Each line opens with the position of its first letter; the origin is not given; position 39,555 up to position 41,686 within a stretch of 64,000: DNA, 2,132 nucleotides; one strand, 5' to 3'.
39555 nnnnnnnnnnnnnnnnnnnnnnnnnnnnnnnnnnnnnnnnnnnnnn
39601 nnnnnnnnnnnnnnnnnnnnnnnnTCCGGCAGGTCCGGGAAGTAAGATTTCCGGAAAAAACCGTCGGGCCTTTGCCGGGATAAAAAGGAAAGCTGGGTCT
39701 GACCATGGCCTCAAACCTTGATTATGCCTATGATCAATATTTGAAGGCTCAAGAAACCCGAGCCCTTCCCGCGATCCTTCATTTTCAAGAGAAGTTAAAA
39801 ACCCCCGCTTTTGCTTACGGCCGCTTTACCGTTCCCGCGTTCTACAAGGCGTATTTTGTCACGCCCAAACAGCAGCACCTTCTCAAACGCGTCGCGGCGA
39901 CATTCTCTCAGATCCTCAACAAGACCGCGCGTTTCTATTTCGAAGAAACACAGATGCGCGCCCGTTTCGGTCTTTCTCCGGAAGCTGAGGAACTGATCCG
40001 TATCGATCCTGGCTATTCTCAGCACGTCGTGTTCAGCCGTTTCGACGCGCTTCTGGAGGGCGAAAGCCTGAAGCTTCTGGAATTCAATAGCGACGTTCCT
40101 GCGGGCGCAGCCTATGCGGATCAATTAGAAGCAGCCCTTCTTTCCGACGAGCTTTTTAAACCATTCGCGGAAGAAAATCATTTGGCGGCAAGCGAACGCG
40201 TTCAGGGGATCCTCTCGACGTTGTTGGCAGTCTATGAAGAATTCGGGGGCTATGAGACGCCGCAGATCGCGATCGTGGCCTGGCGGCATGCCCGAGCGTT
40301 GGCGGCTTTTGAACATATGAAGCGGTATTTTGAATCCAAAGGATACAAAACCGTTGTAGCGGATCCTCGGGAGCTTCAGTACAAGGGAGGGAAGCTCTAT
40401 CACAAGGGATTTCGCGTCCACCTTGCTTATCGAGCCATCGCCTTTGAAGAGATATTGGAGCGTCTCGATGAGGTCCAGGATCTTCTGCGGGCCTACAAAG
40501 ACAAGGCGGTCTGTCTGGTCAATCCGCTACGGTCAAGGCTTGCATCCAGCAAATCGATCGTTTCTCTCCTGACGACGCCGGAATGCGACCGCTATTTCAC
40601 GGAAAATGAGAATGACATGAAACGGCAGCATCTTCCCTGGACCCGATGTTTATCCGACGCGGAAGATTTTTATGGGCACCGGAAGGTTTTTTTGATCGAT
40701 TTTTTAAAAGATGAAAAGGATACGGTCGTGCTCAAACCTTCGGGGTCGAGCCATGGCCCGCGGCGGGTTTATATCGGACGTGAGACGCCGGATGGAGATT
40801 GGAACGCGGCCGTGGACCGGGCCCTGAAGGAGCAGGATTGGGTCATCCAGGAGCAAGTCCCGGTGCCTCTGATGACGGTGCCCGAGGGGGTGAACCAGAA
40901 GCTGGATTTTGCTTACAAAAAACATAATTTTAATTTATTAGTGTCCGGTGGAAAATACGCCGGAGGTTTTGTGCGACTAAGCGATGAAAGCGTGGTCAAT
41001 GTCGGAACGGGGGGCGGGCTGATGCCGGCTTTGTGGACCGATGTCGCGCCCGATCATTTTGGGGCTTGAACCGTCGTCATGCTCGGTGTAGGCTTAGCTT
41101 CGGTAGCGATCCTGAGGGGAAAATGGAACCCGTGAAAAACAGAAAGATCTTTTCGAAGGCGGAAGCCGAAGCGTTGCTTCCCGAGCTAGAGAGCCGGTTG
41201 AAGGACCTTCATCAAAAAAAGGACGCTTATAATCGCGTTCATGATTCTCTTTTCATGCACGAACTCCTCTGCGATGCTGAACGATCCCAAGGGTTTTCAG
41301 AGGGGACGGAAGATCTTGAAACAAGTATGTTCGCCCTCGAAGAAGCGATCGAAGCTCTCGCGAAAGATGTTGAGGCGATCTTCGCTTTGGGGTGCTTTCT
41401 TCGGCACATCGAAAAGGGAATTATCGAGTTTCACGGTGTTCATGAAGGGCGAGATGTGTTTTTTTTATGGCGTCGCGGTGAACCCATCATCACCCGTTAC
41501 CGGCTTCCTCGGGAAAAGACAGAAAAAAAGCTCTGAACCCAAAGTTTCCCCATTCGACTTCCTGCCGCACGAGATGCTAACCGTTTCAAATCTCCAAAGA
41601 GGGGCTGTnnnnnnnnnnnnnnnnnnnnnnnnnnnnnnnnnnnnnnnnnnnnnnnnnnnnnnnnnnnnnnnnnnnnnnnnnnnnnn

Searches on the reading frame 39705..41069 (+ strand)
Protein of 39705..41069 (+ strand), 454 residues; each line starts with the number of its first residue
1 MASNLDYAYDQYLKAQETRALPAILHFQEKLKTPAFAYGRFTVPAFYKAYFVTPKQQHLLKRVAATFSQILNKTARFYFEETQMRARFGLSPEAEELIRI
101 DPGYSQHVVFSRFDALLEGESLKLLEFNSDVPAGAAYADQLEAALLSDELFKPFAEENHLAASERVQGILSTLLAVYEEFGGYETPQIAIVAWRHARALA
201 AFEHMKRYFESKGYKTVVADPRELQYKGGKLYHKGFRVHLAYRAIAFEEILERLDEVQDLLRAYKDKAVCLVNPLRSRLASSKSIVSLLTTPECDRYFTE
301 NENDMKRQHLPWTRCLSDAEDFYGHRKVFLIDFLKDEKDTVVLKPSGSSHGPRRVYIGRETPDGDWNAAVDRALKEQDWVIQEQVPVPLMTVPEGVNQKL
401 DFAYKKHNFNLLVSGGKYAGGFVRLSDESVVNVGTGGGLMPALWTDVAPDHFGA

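Call 27: search_protein_families(library=pfam, proteins=[window:39705-41069:+], max_evalue=0.001)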
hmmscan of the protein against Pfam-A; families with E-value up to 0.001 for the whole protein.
window:39705-41069:+ (454 aa): 2 families
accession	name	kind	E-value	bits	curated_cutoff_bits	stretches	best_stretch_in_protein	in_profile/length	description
PF03738.19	GSP_synth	-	1.4e-11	44.7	29.3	1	49-289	27-260/371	Glutathionylspermidine synthase preATP-grasp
PF14403.11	CP_ATPgrasp_2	-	4.6e-06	26.3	32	1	97-387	57-337/374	Circularly permuted ATP-grasp type 2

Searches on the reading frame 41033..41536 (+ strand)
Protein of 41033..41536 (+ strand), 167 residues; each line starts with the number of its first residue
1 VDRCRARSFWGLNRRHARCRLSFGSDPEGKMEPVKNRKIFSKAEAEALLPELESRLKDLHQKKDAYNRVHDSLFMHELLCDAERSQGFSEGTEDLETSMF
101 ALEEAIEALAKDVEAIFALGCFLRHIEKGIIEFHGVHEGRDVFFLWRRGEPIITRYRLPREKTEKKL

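Call 27: search_protein_families(library=pfam, proteins=[window:41033-41536:+], max_evalue=0.001)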
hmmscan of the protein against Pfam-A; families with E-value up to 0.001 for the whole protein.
window:41033-41536:+ (167 aa): 1 family
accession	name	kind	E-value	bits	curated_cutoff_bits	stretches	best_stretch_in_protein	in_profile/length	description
PF09969.14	DUF2203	-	7e-15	56.2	24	1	38-156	1-109/122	Uncharacterized conserved protein (DUF2203)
